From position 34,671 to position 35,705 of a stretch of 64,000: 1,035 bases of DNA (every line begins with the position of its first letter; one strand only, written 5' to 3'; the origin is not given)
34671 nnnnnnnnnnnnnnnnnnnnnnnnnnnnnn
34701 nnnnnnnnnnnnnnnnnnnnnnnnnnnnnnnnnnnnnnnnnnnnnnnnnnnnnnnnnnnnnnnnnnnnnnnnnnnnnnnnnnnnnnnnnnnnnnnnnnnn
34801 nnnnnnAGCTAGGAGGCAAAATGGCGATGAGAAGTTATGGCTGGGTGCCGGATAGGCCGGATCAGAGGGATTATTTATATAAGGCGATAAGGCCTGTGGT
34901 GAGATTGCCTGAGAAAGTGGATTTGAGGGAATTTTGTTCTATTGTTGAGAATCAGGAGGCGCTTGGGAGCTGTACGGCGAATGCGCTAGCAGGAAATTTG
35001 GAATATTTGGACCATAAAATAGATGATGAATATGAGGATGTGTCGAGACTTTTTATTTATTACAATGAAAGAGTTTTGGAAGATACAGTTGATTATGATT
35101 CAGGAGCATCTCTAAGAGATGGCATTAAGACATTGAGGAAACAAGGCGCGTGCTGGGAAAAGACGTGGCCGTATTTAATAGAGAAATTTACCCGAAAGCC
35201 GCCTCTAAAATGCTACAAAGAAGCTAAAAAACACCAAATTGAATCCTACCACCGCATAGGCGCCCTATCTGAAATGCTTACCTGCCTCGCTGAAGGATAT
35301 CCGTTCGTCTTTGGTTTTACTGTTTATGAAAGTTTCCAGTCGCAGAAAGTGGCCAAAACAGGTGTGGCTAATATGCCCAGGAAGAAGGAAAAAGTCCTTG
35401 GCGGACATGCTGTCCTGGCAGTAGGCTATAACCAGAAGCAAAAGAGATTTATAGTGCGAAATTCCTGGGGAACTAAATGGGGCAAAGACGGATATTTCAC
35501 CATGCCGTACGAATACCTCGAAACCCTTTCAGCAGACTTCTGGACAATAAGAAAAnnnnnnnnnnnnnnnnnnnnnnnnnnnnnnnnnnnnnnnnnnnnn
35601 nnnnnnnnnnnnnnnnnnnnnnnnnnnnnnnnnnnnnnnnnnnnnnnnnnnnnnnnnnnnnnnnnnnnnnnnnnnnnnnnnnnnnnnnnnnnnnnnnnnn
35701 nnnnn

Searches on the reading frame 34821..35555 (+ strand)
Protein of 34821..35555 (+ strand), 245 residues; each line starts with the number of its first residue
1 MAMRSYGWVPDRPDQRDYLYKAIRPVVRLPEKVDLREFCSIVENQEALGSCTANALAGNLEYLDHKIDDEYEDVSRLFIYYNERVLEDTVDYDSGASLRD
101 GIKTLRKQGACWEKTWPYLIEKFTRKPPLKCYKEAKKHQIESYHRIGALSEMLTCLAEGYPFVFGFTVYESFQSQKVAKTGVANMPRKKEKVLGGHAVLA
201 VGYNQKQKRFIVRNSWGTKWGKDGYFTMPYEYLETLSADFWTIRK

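Call 5: search_protein_families(library=pfam, proteins=[window:34821-35555:+], max_evalue=0.01)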
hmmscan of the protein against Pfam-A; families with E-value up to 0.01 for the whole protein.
window:34821-35555:+ (245 aa): 3 families
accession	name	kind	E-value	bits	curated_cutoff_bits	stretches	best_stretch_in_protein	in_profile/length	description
PF00112.29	Peptidase_C1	-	2e-18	67.7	20.7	1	29-229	1-203/220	Papain family cysteine protease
PF03051.21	Peptidase_C1_2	-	2.3e-05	23.8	22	1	196-234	361-403/438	Peptidase C1-like family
PF13529.12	Peptidase_C39_2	-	0.0039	18.2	24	1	141-216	81-143/143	Peptidase_C39 like family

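Call 8: find_homologous_proteins(query=window:34821-35555:+, max_evalue=0.00001)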
Query window:34821-35555:+ (245 aa): 8000 proteins with E <= 0.00001 among 8000 candidates; the best 120 are listed.
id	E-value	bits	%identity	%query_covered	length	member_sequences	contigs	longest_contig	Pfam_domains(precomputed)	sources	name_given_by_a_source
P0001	4.5e-164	562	99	99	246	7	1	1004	PF00112.30,PF13529.14,PF03051.22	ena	-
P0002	1.4e-154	531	93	99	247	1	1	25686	PF00112.30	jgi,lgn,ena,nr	nr:C1 family peptidase [Candidatus Omnitrophota bacterium]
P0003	4.4e-153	526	92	99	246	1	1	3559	PF00112.30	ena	-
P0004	1.0e-152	525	92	99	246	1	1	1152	PF00112.30,PF03051.22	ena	-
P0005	2.9e-151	520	89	100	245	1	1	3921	PF00112.30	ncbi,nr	ncbi:MAG: C1 family peptidase [Candidatus Omnitrophota bacterium]|nr:C1 family peptidase [Candidatus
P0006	4.4e-151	520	89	100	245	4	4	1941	PF00112.30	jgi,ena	-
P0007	5.6e-151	519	90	100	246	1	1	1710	PF00112.30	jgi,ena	-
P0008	1.8e-150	518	91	98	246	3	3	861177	PF00112.30,PF03051.22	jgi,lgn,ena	-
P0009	8.3e-148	509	88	99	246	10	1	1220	PF00112.30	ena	-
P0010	3.7e-146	503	86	99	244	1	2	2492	PF00112.30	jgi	jgi:C1A family cysteine protease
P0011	2.1e-144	498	86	99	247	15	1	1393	PF00112.30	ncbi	-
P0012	1.9e-143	495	86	99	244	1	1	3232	PF00112.30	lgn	-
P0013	2.2e-143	494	86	99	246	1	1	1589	PF00112.30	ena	-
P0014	3.3e-143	494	85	99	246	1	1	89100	PF00112.30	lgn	-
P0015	3.4e-143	494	85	99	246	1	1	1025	PF00112.30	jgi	jgi:C1A family cysteine protease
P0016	3.4e-143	494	84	99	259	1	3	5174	PF00112.30,PF03051.22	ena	-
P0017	1.1e-142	492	89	73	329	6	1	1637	PF00112.30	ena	-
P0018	1.4e-142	492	85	99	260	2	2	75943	PF00112.30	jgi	jgi:C1A family cysteine protease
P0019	2.4e-142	491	84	99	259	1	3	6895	PF00112.30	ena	-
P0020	3.2e-142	491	83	99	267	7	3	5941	PF00112.30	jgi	-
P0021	5.5e-142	490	80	99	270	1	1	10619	PF00112.30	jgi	-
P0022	1.3e-141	489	84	99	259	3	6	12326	PF00112.30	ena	-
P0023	1.3e-141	489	86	99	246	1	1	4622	PF00112.30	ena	-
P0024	1.4e-141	489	83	99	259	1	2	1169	PF00112.30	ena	-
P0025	1.8e-141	488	77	99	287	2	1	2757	PF00112.30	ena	-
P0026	2.6e-141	488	84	99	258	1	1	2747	PF00112.30,PF13529.14,PF03051.22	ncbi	-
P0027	3.0e-140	484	83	99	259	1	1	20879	PF00112.30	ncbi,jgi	ncbi:MAG: C1 family peptidase [Candidatus Omnitrophota bacterium]|jgi:C1A family cysteine protease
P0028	4.0e-140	484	84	100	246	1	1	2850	PF00112.30,PF13529.14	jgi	jgi:C1A family cysteine protease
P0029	5.9e-140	483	82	99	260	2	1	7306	PF00112.30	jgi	jgi:C1A family cysteine protease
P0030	6.7e-140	483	82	99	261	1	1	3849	PF00112.30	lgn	-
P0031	7.4e-140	483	82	99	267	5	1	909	PF00112.30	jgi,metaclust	metaclust:\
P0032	2.4e-139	481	82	99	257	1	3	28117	PF00112.30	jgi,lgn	-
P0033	2.6e-139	481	83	99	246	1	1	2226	PF00112.30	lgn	-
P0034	6.3e-139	480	82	99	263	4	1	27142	PF00112.30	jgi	-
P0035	8.4e-139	479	80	100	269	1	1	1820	PF00112.30,PF03051.22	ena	-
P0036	1.0e-138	479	82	100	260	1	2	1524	PF00112.30,PF13529.14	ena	-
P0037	1.5e-138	479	83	99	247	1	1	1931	PF00112.30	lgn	-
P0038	4.9e-138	477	81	100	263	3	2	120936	PF00112.30,PF13529.14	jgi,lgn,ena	-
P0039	8.5e-137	473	82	99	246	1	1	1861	PF00112.30,PF13529.14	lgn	-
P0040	1.1e-135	469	79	99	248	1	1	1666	PF00112.30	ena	-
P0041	1.6e-135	469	79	99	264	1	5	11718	PF00112.30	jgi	-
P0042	8.9e-135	466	77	99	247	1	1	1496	PF00112.30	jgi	-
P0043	5.2e-134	464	78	99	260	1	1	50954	PF00112.30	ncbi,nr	ncbi:MAG: C1 family peptidase [Candidatus Omnitrophota bacterium]|nr:C1 family peptidase [Candidatus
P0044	2.0e-133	462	79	99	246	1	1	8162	PF00112.30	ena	-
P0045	3.0e-133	461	77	100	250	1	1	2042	PF00112.30,PF03051.22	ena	-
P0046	3.5e-132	458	76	99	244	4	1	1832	PF00112.30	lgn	-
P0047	4.2e-131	454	79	99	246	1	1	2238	PF00112.30,PF03051.22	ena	-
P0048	3.2e-129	448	78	99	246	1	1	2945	PF00112.30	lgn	-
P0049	5.1e-129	447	77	98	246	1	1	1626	PF00112.30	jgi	jgi:C1A family cysteine protease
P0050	8.3e-129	447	77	98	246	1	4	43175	PF00112.30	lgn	-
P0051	2.0e-128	445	77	98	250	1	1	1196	PF00112.30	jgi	jgi:C1A family cysteine protease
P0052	3.3e-128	445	76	98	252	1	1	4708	PF00112.30,PF03051.22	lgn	-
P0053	5.4e-128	444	76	98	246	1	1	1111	PF00112.30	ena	-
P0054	9.5e-128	443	75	98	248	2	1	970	PF00112.30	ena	-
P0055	1.8e-127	442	75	99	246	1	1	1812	PF00112.30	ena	-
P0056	2.2e-127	442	77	99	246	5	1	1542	PF00112.30,PF13529.14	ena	-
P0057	2.2e-127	442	76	99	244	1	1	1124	PF00112.30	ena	-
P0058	4.5e-127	441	76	99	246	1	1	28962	PF00112.30,PF03051.22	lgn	-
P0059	6.5e-127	440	75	98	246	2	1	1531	PF00112.30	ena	-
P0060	1.6e-126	439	73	100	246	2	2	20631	PF00112.30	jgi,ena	-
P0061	3.6e-126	438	76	99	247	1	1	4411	PF00112.30,PF13529.14,PF03051.22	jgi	-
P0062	3.9e-126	438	75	98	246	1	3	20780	PF00112.30,PF13529.14,PF03051.22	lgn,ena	-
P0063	5.9e-126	437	77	99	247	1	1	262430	PF00112.30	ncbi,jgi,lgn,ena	ncbi:MAG: C1 family peptidase [Candidatus Omnitrophota bacterium]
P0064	2.0e-125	436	76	100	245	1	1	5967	PF00112.30,PF03051.22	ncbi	-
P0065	2.1e-125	436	76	97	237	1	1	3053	PF00112.30,PF13529.14,PF03051.22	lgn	-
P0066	2.3e-125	435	77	98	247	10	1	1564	PF00112.30,PF03051.22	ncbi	-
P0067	2.3e-125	435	75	98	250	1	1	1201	PF00112.30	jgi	jgi:C1A family cysteine protease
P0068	7.0e-125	434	76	100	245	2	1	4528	PF00112.30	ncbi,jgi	ncbi:MAG: C1 family peptidase [Candidatus Omnitrophota bacterium]|jgi:C1A family cysteine protease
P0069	9.1e-125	433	74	99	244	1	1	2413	PF00112.30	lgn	-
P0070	1.5e-124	433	74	98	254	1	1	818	PF00112.30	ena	-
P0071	1.5e-124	433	75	99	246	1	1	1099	PF00112.30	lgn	-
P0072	2.8e-124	432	73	100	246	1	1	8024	PF00112.30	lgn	-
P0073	3.2e-124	432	72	99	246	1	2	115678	PF00112.30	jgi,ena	-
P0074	3.4e-124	432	74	100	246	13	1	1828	PF00112.30,PF13529.14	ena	-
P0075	3.7e-124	431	74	98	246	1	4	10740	PF00112.30,PF03051.22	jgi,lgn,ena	jgi:C1A family cysteine protease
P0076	4.4e-124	431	73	100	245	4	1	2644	PF00112.30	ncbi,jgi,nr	ncbi:MAG: C1 family peptidase [Candidatus Omnitrophica bacterium]|jgi:C1A family cysteine protease|n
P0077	4.5e-124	431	74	99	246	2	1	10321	PF00112.30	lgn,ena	-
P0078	5.7e-124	431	72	100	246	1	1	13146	PF00112.30,PF03051.22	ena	-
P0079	6.3e-124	431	75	98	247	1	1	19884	PF00112.30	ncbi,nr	ncbi:MAG: C1 family peptidase [Candidatus Omnitrophica bacterium]|nr:C1 family peptidase [Candidatus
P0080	8.7e-124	430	75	99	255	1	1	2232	PF00112.30,PF13529.14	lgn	-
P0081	1.2e-123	430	73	98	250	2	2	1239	PF00112.30,PF13529.14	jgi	-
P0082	1.5e-123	429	74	99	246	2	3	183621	PF00112.30,PF13529.14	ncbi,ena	-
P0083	1.5e-123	429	74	99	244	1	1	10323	PF00112.30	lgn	-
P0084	1.9e-123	429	74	100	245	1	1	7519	PF00112.30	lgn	-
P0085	1.9e-123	429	73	99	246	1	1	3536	PF00112.30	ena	-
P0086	2.0e-123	429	74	98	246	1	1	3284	PF00112.30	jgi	-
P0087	2.2e-123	429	73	100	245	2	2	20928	PF00112.30,PF13529.14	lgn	-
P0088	2.6e-123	429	74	99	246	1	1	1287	PF00112.30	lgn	-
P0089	3.2e-123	428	72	99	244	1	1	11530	PF00112.30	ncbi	-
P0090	3.9e-123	428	72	99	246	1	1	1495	PF00112.30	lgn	-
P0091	4.0e-123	428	73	98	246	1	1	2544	PF00112.30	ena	-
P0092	4.7e-123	428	73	99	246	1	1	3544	PF00112.30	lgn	-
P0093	5.5e-123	428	76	99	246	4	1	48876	PF00112.30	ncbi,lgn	-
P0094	5.9e-123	427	75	98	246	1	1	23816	PF00112.30,PF03051.22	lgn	-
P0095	6.5e-123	427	73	100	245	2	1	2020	PF00112.30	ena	-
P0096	7.5e-123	427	75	99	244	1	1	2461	PF00112.30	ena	-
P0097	9.4e-123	427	74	99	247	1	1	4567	PF00112.30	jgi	jgi:C1A family cysteine protease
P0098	1.1e-122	427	74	98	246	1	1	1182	PF00112.30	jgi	-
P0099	1.1e-122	427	74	99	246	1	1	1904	PF00112.30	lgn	-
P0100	1.3e-122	426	74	99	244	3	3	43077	PF00112.30,PF13529.14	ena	-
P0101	1.5e-122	426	72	99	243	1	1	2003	PF00112.30,PF13529.14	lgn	-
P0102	1.6e-122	426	74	99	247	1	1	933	PF00112.30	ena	-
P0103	1.7e-122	426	74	98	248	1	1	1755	PF00112.30,PF13529.14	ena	-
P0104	2.4e-122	425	73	98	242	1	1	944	PF00112.30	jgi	-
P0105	3.0e-122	425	72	99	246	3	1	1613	PF00112.30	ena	-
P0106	3.0e-122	425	72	99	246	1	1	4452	PF00112.30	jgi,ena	-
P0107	3.1e-122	425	72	99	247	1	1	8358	PF00112.30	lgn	-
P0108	6.8e-122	424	73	98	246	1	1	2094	PF00112.30,PF13529.14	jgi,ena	-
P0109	8.9e-122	424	73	99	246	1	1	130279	PF00112.30,PF03051.22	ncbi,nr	ncbi:MAG: C1 family peptidase [Candidatus Omnitrophica bacterium]|nr:C1 family peptidase [Candidatus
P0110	9.0e-122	424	74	99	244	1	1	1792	PF00112.30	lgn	-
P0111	9.6e-122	424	72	99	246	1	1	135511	PF00112.30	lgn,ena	-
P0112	1.2e-121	423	74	99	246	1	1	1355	PF00112.30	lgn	-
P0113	1.3e-121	423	72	98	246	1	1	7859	PF00112.30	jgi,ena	-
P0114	1.5e-121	423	72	98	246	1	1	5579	PF00112.30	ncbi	-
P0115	1.6e-121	423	70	99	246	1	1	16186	PF00112.30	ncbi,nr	ncbi:MAG: hypothetical protein A2Z72_06185 [Omnitrophica bacterium RBG_13_46_9]|nr:MAG: hypothetical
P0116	1.6e-121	423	73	99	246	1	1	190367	PF00112.30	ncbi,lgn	-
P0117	2.1e-121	422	72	99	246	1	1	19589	PF00112.30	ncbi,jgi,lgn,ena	ncbi:MAG: C1 family peptidase [Candidatus Omnitrophota bacterium]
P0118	2.2e-121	422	71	100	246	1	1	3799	PF00112.30,PF13529.14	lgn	-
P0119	3.0e-121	422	73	98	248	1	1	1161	PF00112.30,PF13529.14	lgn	-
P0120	3.2e-121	422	71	99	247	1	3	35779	PF00112.30,PF13529.14,PF03051.22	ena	-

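Call 9: search_solved_structures(query=window:34821-35555:+, max_evalue=0.01, show_alignments=2)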
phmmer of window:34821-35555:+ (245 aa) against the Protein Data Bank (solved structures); distinct sequences matched with E-value up to 0.01: 153 (the best 60 are shown).
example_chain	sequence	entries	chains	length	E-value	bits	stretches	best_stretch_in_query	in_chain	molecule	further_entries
3ois_A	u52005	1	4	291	2.2e-59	204.4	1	5-244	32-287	Cysteine protease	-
6czk_A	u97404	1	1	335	1.2e-09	41.5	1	30-228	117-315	Pro-cathepsin H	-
8jcs_A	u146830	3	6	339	1.5e-08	37.9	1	26-230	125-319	Procerain B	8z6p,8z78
6czs_A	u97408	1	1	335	1.7e-08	37.7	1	151-228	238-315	Pro-cathepsin H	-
1jqp_A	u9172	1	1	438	4.1e-08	36.4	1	26-228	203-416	dipeptidyl peptidase I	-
1nb3_A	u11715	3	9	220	8.4e-08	35.4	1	152-228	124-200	Cathepsin H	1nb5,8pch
9hjy_A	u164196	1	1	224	8.9e-08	35.3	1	30-228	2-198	Late digestive cathepsin L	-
6yce_A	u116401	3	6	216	1.1e-07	35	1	29-230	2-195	FBSB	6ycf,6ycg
3pdf_A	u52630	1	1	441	1.7e-07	34.4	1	103-228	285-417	Dipeptidyl peptidase 1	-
6u7d_A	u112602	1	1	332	1.9e-07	34.3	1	28-230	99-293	FBSB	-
3qsd_A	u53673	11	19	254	3.7e-07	33.3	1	156-228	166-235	Cathepsin B-like peptidase (C01 family)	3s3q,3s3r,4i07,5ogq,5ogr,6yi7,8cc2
4i05_A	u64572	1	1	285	4.5e-07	33.1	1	157-228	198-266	Cathepsin B-like peptidase (C01 family)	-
4i04_A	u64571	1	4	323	5.8e-07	32.7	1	157-228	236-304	Cathepsin B-like peptidase (C01 family)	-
8r76_A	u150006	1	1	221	6.1e-07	32.6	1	29-229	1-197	Ficin 1b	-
1u9v_A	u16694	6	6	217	6.3e-07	32.6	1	30-228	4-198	Cathepsin K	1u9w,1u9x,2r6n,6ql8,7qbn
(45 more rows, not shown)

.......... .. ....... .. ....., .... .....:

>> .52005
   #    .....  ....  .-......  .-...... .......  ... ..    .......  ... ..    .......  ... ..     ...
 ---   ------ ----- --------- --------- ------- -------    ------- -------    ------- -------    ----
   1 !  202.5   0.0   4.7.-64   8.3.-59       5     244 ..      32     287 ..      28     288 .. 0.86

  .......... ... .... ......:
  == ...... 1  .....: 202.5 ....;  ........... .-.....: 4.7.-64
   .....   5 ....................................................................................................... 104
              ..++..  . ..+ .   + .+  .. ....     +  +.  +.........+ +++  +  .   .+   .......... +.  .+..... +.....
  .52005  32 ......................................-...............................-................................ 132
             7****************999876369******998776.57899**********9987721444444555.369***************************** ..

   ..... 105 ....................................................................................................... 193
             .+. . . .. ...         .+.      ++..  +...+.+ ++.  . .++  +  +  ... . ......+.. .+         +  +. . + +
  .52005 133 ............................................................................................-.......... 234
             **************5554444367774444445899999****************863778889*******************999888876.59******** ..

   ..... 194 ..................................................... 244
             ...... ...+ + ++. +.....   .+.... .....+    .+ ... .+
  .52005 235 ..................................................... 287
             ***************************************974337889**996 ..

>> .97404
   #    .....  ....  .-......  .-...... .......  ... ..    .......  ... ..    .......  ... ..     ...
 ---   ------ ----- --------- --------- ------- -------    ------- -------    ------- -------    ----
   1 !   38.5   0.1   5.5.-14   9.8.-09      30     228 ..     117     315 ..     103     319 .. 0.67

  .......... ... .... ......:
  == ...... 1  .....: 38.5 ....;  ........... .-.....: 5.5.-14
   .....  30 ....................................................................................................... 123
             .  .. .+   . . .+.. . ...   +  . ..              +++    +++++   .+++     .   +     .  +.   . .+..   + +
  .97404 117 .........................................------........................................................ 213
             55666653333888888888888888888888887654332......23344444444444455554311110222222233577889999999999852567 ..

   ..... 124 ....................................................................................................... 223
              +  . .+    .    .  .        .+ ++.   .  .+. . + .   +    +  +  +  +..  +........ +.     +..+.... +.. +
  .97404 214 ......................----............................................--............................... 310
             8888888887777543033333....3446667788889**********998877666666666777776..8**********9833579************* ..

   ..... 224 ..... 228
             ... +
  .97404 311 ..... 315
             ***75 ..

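Call 11: find_related_loci(query=window:34821-35555:+, collection=genome_contigs, flank=6000)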
Query window:34821-35555:+ (245 aa) in genome_contigs; peptide patterns used: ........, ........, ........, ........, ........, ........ (x = any residue, [..] = any of these).
74 stretches matched a pattern; 8 encode a relative of the query (tblastn E <= 1e-3); 8 distinct loci.
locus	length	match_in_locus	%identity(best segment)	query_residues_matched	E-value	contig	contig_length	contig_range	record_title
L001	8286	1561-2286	93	4-245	2e-157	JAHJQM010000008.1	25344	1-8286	MAG: Candidatus Omnitrophota bacterium isolate OS_PC_MetaG.mb.108 OS_PC_MetaG.mb.108_k141_124906, whole genome shotgun s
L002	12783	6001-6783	84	4-245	3e-147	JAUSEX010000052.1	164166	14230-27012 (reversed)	MAG: Candidatus Omnitrophota bacterium isolate E14_maxbin.253 E14_k141_1360682, whole genome shotgun sequence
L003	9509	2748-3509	83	4-245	2e-146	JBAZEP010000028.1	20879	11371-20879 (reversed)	MAG: Candidatus Omnitrophota bacterium isolate SO_2017_LW3_129 NODE_6667_length_20879_cov_4.554983_LW162_2017, whole gen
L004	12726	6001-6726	72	4-245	3e-123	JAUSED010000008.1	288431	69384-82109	MAG: Candidatus Omnitrophota bacterium isolate E14_maxbin.165 E14_k141_598377, whole genome shotgun sequence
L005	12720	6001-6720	70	6-245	9e-122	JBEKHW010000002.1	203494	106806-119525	MAG: Candidatus Omnitrophota bacterium isolate SPRUCE 286 SPRUCE_286_2, whole genome shotgun sequence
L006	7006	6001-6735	69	1-245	7e-120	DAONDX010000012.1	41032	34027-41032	MAG TPA_asm: Candidatus Omnitrophota bacterium isolate AMR_MDS_3884 NODE_895_length_41032_cov_7.107011, whole genome sho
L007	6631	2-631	82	50-245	4e-117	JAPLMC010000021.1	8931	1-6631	MAG: Candidatus Omnitrophota bacterium isolate LacPavin_0419_WC70L_MAG_38_7 LacPavin_0419_WC70L_scaffold_179739, whole g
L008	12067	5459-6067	32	29-225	5e-16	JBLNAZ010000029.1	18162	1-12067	MAG: Syntrophomonadaceae bacterium isolate MAG164 PRJNA951521_bin24_renamed_28, whole genome shotgun sequence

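Call 26: search_protein_representatives(protein=window:34821-35555:+)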
Query: 245 residues. Proteins with E-value up to 0.001 (for the whole library): 20865; up to 1e-10: 10082; up to 1e-30: 3288. The best 150 are listed.
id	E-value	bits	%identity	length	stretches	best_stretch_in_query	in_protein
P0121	9.9e-129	444.7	39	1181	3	25-243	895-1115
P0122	2.5e-99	348.4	63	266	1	3-244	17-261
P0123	3.1e-92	325.2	62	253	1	3-245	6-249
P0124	1.0e-89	316.9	39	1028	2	25-243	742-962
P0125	5.4e-89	314.5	58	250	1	1-244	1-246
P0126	1.0e-88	313.6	60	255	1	3-245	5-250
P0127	1.6e-87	309.7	38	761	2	27-243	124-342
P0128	4.3e-87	308.3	57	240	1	4-245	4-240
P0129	4.5e-85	301.7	46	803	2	17-237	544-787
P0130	7.4e-85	301.0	58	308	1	5-245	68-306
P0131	3.4e-83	295.6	56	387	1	1-245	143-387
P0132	1.8e-82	293.2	44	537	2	25-243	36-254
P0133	2.7e-82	292.6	52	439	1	6-245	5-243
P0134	5.0e-81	288.5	53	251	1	3-243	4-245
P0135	4.3e-80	285.4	54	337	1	1-244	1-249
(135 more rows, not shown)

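Call 31: find_related_loci(query=A2, collection=metagenome_contigs, flank=5000)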
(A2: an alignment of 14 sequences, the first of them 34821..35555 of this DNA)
Query A2 (245 aa) in metagenome_contigs; peptide patterns used: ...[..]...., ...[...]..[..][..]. (x = any residue, [..] = any of these).
600 stretches matched a pattern (row limit reached: there are more); 595 encode a relative of the query (tblastn E <= 1e-3); the best 80 are kept; 80 distinct loci.
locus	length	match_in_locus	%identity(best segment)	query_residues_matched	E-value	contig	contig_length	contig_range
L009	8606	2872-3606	89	1-245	1e-153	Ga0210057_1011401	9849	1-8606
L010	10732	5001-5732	73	2-245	4e-126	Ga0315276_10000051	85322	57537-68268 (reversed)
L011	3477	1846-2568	72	5-245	7e-129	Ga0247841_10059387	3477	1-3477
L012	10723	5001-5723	73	5-245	3e-125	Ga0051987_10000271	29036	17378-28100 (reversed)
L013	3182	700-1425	71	4-245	1e-127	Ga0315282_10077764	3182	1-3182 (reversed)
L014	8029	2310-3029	70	6-245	2e-120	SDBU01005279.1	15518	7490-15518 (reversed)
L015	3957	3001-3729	67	3-245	6e-118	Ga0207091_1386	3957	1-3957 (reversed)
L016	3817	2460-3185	67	5-245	3e-115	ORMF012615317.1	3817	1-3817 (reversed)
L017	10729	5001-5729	65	3-245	2e-112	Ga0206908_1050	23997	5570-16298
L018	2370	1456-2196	67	2-245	3e-116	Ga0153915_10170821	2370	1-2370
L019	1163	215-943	68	6-245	2e-119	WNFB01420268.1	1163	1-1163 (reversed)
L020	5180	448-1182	66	3-244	2e-108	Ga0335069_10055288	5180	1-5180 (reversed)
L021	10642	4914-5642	66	6-245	2e-108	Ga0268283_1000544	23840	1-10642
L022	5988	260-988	65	6-245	3e-108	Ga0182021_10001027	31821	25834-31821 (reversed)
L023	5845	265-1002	66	2-244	3e-108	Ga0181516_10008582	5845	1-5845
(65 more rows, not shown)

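Call 36: search_protein_families(library=pfam, alignment_id=A3, max_evalue=0.001)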
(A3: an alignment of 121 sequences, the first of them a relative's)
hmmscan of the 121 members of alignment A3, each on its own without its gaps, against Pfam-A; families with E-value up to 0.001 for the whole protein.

A. member 1, L001:1021-1530:+ (170 aa): 6 families
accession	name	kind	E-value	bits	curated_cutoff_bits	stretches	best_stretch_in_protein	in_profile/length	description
PF01381.28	HTH_3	-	4.1e-13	49.6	23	1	113-163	1-51/55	Helix-turn-helix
PF13560.12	HTH_31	-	5.3e-11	43.1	27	1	109-161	2-55/64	Helix-turn-helix domain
PF13443.12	HTH_26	-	2.1e-07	31.5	22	1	114-163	3-53/63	Cro/C1-type HTH DNA-binding domain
PF12844.13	HTH_19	-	6.8e-06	26.3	30.2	1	110-154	1-45/64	Helix-turn-helix domain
PF13744.12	HTH_37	-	7.1e-06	26.2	27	1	111-160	21-68/80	Helix-turn-helix domain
PF22495.2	HTH_92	-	0.00057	19.6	27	0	115-146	2-33/45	RsaL-like HTH domain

B. families by the number of members that match (of 121 scanned): 94 families (the first 25 are shown)
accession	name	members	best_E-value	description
PF01370.27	Epimerase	5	9.7e-69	NAD dependent epimerase/dehydratase family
PF02719.21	Polysacc_synt_2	4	3.7e-114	Polysaccharide biosynthesis protein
PF16363.11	GDP_Man_Dehyd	4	1.1e-78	GDP-mannose 4,6 dehydratase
PF08843.17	AbiEii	4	2.6e-30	Nucleotidyl transferase AbiEii toxin, Type IV TA system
PF01073.25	3Beta_HSD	4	1.4e-20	3-beta hydroxysteroid dehydrogenase/isomerase family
PF04321.23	RmlD_sub_bind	4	6.9e-19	RmlD substrate binding domain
PF00004.35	AAA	3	8.5e-27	ATPase family associated with various cellular activities (AAA)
PF22977.2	WHD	3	6.7e-20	Winged helix domain, variant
PF01381.28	HTH_3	3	4.1e-13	Helix-turn-helix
PF07993.18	NAD_binding_4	3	1e-12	Male sterility protein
PF13560.12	HTH_31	3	2.3e-11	Helix-turn-helix domain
PF13443.12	HTH_26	3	2.1e-07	Cro/C1-type HTH DNA-binding domain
PF13460.12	NAD_binding_10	3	2.8e-07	NAD(P)H-binding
PF12844.13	HTH_19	3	6.8e-06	Helix-turn-helix domain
PF13744.12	HTH_37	3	7.1e-06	Helix-turn-helix domain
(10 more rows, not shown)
